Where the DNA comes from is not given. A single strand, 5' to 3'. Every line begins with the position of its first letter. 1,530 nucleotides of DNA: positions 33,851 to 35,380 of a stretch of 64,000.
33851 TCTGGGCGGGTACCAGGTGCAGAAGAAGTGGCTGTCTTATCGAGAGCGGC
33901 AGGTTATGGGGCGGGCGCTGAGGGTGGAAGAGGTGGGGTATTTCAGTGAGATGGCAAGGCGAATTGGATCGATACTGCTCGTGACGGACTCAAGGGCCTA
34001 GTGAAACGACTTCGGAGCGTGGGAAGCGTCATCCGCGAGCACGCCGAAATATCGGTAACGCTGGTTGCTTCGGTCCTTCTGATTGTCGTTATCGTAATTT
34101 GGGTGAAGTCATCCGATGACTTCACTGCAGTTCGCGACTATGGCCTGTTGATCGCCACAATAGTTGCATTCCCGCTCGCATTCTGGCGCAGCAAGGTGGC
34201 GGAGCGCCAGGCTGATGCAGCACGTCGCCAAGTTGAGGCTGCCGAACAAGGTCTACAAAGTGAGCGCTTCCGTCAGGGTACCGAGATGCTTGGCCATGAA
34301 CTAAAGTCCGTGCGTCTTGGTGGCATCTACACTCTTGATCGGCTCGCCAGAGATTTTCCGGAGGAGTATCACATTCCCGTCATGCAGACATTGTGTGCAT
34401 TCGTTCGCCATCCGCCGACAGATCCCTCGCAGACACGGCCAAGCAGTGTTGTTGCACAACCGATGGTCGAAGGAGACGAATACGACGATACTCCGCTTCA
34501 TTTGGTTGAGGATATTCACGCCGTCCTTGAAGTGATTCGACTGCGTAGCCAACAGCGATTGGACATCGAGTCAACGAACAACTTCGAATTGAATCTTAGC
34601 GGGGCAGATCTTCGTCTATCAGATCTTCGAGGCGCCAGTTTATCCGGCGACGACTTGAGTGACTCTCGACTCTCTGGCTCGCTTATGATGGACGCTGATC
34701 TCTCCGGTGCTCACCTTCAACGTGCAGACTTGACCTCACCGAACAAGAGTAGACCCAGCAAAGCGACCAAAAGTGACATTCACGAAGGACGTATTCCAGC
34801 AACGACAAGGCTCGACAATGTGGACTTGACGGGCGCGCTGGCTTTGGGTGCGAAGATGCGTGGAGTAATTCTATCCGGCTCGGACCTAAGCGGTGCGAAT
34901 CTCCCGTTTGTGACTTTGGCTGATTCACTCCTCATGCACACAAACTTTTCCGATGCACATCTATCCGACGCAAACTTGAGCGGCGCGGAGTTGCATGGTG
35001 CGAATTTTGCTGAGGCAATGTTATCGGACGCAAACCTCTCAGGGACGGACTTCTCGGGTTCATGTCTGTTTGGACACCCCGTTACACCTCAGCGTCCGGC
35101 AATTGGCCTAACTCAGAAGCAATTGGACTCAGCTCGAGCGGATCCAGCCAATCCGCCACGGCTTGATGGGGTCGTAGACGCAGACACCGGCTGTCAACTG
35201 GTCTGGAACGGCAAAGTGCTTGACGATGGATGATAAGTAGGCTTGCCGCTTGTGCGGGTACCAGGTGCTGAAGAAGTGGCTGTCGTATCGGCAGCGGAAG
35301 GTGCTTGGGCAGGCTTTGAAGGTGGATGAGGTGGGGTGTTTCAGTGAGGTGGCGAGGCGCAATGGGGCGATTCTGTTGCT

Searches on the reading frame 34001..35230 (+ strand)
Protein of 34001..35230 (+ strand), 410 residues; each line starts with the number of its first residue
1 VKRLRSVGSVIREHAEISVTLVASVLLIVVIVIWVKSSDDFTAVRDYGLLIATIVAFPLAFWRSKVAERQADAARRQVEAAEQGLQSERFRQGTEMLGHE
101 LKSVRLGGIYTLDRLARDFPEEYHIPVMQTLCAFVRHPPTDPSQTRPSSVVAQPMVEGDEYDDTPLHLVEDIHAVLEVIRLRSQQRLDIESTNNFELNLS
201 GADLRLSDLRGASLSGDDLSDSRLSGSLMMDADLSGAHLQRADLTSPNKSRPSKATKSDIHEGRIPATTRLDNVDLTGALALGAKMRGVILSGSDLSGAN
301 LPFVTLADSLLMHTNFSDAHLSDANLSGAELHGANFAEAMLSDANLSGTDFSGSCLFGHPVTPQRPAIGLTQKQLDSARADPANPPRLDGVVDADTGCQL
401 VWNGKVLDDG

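Call 3: search_protein_families(library=pfam, proteins=[window:34001-35230:+], max_evalue=0.1)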
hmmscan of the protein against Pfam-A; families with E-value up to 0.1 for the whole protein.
window:34001-35230:+ (410 aa): 4 families
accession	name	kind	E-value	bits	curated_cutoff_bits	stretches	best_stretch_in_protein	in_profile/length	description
PF00805.28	Pentapeptide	-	7e-29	99.4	20.2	3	315-353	2-40/40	Pentapeptide repeats (8 copies)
PF13576.12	Pentapeptide_3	-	1.7e-11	44.6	27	1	316-357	1-44/48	Pentapeptide repeats (9 copies)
PF13599.13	Pentapeptide_4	-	3.6e-10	40.2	38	1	289-351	11-73/78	Pentapeptide repeat region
PF25296.1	Decapeptide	-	0.021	15.2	45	0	314-345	30-61/74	Decapeptide repeat region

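Call 4: search_protein_families(library=padloc, proteins=[window:34001-35230:+], max_evalue=0.1)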
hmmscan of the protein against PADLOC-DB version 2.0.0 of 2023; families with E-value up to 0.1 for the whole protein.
window:34001-35230:+ (410 aa): 0 families

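Call 80: search_protein_families(library=ncbifam, proteins=[window:34001-35230:+], max_evalue=0.01)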
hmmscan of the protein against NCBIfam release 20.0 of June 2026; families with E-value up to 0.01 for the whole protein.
window:34001-35230:+ (410 aa): 15 families
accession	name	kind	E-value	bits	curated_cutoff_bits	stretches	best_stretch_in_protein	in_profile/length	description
NF052603.1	penta_Alr5209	equivalog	9e-20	70.9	125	3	297-361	16-80/113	Alr5209 family pentapeptide repeat protein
NF047416.1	penta_HetL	equivalog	5.2e-18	65.3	260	2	269-353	43-127/218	heterocyst differentiation pentapeptide repeat protein HetL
NF011744.0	PRK15197.1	equivalog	1.3e-15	57.4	274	2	186-298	143-253/291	SPI-2 type III secretion system effector PipB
NF011743.0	PRK15196.1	equivalog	7.7e-14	51.3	354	1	194-247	244-297/350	type III secretion system effector PipB2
NF000349.1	mfpA_AE000516.2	equivalog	4.4e-09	36.4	360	1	271-349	84-162/183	pentapeptide repeat protein MfpA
NF000071.4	penta_rpt_QnrA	exception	4.1e-08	33.3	450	1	270-355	73-158/218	QnrA family quinolone resistance pentapeptide repeat protein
NF033086.2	penta_rpt_Qnr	equivalog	9.9e-08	32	240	1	291-356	113-178/211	Qnr family pentapeptide repeat protein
NF000421.1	penta_rpt_QnrVC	exception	5.8e-06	26.4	460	0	276-356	74-184/218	QnrVC family quinolone resistance pentapeptide repeat protein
NF000420.1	penta_rpt_QnrB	exception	1.2e-05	25.4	460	1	255-335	116-195/214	QnrB family quinolone resistance pentapeptide repeat protein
NF012152.0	penta_rpt_QnrC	exception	1.5e-05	25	500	0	290-346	48-104/221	QnrC family quinolone resistance pentapeptide repeat protein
NF012151.0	penta_rpt_QnrAS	exception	2e-05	24.7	490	0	276-356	74-159/218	QnrAS family quinolone resistance pentapeptide repeat protein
NF038182.1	penta_rpt_SmQnr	exception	3.2e-05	23.9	460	0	288-354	114-180/215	SmQnr family pentapeptide repeat protein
NF033375.2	penta_rpt_QnrE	exception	3.5e-05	23.9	480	1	271-356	71-156/214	QnrE family quinolone resistance pentapeptide repeat protein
NF000056.3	penta_rpt_QnrS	exception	0.0001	22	460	0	288-354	86-152/218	QnrS family quinolone resistance pentapeptide repeat protein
NF011904.1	PRK15377.1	subfamily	0.0015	17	500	0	286-355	21-91/606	type III secretion system effector HECT-type E3 ubiquitin transferase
